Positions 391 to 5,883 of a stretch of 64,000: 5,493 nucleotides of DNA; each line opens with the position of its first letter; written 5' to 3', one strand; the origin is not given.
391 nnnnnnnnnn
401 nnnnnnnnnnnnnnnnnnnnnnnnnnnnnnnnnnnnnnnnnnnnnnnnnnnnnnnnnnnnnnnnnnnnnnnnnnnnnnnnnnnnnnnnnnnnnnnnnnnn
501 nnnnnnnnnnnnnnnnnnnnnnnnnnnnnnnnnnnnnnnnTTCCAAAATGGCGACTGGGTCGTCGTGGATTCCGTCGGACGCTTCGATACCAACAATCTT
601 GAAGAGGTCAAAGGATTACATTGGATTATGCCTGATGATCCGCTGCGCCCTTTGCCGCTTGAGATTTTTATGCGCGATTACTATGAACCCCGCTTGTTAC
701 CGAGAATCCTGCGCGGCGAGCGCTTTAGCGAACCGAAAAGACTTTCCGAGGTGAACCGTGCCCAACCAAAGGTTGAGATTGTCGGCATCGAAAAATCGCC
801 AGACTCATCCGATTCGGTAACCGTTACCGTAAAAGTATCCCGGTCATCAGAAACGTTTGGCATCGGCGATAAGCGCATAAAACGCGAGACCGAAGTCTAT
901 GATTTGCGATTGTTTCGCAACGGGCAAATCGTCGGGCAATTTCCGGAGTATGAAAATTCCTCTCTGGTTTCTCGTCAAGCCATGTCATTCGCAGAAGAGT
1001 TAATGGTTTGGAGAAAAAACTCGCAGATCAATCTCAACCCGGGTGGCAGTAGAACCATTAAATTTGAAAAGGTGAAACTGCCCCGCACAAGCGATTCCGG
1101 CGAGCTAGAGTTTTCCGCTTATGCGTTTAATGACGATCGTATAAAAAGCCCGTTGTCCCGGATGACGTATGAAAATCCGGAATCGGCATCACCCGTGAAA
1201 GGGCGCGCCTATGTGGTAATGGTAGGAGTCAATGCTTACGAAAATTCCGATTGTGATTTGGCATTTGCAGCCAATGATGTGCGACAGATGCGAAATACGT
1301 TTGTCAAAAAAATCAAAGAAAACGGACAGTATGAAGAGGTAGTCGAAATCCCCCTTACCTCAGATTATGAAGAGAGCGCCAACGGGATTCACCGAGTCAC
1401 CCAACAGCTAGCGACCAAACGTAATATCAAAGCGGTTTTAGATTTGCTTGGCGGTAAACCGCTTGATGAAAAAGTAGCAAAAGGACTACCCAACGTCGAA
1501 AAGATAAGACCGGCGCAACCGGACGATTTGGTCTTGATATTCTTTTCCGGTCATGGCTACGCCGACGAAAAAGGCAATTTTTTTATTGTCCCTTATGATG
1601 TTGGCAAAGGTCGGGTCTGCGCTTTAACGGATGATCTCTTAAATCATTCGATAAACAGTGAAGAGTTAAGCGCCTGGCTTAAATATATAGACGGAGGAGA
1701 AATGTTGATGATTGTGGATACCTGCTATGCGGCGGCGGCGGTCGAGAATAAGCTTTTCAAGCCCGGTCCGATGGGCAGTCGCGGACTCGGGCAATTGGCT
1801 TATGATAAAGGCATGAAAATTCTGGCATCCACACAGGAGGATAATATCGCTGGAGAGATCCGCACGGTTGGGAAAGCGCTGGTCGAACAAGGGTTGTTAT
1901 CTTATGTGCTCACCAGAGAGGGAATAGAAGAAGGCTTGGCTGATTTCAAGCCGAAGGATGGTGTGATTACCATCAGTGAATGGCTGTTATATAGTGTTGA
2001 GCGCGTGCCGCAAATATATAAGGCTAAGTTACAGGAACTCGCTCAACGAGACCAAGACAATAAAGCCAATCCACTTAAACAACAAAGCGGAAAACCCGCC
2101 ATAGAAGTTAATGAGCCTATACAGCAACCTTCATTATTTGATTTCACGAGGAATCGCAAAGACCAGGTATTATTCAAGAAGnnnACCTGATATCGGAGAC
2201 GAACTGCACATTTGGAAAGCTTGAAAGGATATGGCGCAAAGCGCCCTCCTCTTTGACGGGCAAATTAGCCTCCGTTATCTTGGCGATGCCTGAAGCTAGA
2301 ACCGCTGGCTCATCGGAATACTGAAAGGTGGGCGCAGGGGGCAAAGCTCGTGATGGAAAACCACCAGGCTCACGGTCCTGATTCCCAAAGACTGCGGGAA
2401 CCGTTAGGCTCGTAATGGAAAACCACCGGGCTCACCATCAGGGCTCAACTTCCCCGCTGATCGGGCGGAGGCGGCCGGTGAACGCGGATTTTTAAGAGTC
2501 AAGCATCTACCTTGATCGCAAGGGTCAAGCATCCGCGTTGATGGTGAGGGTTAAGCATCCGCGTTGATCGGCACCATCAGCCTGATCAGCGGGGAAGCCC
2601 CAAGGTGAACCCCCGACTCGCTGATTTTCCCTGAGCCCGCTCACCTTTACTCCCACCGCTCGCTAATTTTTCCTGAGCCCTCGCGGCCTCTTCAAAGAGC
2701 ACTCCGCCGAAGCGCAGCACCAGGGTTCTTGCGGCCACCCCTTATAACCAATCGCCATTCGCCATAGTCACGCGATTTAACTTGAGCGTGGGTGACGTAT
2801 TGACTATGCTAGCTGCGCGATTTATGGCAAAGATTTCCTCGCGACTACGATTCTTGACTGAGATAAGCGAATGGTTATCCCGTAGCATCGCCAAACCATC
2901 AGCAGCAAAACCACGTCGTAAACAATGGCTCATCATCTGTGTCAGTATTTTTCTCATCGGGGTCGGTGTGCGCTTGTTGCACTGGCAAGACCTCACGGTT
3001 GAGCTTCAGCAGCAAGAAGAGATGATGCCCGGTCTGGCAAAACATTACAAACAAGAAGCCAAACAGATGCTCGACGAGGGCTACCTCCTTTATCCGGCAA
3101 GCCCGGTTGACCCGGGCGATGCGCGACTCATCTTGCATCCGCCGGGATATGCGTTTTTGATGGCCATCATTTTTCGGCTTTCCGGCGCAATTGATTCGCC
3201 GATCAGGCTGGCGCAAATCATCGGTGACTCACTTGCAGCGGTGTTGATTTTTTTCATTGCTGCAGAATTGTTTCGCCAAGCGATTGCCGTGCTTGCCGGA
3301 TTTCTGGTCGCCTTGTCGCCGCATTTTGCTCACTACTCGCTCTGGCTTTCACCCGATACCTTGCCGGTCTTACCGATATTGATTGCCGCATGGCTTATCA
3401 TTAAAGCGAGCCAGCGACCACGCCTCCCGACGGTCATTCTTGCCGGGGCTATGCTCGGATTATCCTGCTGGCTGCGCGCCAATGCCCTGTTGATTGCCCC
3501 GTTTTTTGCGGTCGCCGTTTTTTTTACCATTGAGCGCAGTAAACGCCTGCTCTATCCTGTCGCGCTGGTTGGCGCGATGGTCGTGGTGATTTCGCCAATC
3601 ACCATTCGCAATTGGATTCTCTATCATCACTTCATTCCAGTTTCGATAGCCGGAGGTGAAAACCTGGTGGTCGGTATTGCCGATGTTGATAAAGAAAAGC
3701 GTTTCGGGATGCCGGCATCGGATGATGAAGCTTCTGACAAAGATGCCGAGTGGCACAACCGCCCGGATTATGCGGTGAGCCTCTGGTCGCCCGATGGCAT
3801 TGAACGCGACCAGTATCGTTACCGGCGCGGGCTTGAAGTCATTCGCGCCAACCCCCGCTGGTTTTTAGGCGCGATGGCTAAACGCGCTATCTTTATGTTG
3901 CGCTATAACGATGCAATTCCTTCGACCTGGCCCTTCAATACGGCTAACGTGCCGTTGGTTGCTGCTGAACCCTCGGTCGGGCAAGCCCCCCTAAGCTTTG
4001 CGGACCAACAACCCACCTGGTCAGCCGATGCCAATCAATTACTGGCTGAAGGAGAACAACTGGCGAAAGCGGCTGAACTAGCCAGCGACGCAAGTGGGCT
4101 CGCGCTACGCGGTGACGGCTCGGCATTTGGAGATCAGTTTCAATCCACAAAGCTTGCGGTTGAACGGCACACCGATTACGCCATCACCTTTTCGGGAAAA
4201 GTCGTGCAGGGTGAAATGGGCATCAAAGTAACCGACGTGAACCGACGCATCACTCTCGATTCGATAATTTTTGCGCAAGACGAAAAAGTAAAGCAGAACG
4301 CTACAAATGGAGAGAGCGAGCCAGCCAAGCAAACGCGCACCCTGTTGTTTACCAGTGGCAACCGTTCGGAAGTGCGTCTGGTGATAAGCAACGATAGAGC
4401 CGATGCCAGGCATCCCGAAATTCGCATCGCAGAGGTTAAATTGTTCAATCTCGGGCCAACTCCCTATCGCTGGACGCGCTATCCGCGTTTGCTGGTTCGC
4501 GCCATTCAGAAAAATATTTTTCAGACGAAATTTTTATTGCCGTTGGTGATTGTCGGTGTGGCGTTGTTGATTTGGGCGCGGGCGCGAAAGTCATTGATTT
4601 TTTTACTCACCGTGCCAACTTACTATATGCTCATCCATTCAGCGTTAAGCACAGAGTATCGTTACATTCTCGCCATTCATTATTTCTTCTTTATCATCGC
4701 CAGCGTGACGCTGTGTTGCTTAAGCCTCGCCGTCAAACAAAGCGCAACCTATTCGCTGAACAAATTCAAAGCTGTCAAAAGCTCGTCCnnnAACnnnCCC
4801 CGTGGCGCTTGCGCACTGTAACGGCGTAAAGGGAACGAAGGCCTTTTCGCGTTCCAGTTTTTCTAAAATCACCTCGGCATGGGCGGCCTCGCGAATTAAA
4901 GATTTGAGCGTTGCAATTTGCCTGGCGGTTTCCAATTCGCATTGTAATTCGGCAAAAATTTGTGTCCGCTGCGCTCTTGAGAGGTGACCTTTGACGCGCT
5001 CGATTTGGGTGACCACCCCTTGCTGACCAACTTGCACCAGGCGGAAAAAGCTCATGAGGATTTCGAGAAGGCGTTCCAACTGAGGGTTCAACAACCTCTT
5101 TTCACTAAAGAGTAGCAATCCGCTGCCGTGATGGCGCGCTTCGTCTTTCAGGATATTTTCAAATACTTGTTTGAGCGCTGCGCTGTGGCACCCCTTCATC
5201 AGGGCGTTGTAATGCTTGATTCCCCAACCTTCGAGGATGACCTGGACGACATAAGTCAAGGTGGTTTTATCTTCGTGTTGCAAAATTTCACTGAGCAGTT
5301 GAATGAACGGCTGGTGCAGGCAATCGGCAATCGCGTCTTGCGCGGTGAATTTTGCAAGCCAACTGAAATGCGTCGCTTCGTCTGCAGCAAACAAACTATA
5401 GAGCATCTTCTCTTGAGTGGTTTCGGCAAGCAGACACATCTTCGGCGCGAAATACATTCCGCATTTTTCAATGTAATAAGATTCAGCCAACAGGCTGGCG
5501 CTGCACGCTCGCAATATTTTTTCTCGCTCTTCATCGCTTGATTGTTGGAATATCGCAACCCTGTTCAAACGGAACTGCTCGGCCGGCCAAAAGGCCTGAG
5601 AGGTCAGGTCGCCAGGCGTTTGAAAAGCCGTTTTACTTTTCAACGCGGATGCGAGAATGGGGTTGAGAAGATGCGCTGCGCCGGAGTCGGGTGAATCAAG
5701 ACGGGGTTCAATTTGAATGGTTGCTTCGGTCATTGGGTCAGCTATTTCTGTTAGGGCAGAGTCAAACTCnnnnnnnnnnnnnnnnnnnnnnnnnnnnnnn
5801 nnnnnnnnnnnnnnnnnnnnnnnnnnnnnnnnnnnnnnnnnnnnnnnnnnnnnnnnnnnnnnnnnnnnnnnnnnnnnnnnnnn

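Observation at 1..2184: WD40-caspase fusion protein running off the window edge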

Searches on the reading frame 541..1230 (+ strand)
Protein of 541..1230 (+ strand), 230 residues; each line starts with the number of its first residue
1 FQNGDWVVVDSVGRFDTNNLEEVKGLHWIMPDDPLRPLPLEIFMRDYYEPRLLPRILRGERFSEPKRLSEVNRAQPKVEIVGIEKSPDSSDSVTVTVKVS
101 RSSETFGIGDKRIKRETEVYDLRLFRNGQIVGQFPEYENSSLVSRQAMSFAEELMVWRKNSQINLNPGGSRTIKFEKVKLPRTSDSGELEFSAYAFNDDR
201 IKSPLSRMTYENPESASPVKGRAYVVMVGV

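Call 8: search_protein_families(library=pfam, proteins=[window:541-1230:+], max_evalue=1)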
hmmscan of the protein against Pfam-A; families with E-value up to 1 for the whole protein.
window:541-1230:+ (230 aa): 0 families

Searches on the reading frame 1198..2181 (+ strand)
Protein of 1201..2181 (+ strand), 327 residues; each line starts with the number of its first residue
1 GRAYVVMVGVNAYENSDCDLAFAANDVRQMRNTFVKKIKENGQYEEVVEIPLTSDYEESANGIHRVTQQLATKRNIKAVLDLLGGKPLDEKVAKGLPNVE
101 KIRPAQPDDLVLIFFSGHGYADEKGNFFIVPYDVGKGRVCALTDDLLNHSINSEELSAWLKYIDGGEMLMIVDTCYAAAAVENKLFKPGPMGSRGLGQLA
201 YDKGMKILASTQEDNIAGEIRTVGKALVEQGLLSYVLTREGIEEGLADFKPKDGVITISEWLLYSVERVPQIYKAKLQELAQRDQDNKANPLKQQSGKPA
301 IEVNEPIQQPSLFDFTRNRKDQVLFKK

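Call 8: search_protein_families(library=pfam, proteins=[window:1201-2181:+], max_evalue=1)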
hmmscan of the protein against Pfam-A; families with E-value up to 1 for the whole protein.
window:1201-2181:+ (327 aa): 1 family
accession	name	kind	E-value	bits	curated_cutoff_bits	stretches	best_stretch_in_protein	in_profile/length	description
PF00656.27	Peptidase_C14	-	1.3e-05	25.4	21.4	1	4-212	3-143/233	Caspase domain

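Call 50: search_solved_structures(query=window:1201-2181:+, max_evalue=1, show_alignments=4)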
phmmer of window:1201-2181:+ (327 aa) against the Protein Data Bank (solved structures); distinct sequences matched with E-value up to 1: 1.
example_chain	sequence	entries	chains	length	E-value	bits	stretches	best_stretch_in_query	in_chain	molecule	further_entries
1hi9_A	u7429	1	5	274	0.74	12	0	67-122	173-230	DIPEPTIDE TRANSPORT PROTEIN DPPA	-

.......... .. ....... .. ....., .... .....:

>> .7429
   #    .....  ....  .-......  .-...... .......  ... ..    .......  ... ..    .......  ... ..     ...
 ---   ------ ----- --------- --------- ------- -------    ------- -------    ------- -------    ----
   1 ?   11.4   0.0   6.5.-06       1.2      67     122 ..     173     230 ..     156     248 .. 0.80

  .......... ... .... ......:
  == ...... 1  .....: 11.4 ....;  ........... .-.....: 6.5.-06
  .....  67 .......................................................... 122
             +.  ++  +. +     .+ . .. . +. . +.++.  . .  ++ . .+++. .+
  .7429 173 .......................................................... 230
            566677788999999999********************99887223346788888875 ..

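Call 53: search_solved_structures(query=A2, max_evalue=0.01, show_alignments=4)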
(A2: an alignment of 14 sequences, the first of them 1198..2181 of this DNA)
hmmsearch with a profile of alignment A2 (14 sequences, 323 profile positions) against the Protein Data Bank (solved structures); distinct sequences matched with E-value up to 0.01: 1.
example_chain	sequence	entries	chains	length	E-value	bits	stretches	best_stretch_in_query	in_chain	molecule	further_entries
6w8s_A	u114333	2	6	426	0.0037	19.7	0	99-183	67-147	Metacaspase-4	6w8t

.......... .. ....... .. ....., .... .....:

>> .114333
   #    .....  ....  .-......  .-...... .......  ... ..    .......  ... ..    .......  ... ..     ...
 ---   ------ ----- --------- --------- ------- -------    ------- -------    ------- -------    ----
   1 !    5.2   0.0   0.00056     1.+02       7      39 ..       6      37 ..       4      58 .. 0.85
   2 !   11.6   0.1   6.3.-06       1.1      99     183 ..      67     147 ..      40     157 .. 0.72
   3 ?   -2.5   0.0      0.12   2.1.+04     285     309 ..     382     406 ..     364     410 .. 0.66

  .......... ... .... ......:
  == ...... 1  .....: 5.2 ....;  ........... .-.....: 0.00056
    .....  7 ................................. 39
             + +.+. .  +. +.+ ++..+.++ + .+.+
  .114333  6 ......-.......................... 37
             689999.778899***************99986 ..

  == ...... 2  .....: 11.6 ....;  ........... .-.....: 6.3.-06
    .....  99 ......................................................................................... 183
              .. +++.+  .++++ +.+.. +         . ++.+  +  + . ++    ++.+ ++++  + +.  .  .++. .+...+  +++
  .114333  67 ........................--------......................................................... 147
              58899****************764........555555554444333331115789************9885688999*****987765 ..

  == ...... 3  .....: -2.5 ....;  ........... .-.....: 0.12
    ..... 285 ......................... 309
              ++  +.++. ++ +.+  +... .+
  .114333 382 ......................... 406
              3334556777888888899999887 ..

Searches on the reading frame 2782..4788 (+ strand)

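Call 13: search_protein_families(library=pfam, proteins=[window:2782-4788:+], max_evalue=0.001)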
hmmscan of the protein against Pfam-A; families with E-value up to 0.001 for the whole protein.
window:2782-4788:+ (669 aa): 1 family
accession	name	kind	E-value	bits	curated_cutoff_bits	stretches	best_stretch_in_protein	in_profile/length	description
PF13231.12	PMT_2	-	3.3e-17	63.6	26.1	1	119-271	2-155/160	Dolichyl-phosphate-mannose-protein mannosyltransferase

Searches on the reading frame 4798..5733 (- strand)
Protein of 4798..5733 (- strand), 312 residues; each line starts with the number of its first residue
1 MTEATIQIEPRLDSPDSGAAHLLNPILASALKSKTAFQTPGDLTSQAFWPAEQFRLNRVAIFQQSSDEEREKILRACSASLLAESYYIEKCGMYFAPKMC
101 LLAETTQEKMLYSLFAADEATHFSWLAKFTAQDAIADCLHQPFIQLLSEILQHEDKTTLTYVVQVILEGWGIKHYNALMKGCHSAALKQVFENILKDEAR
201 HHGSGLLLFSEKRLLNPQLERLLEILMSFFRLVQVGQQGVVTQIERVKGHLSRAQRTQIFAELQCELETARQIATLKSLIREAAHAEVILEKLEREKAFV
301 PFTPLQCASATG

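Call 13: search_protein_families(library=pfam, proteins=[window:4798-5733:-], max_evalue=0.001)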
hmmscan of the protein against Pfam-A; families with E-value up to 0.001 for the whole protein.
window:4798-5733:- (312 aa): 1 family
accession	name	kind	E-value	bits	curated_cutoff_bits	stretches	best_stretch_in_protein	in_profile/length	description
PF13668.12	Ferritin_2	-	0.00021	21.8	24.7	1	105-203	38-130/138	Ferritin-like domain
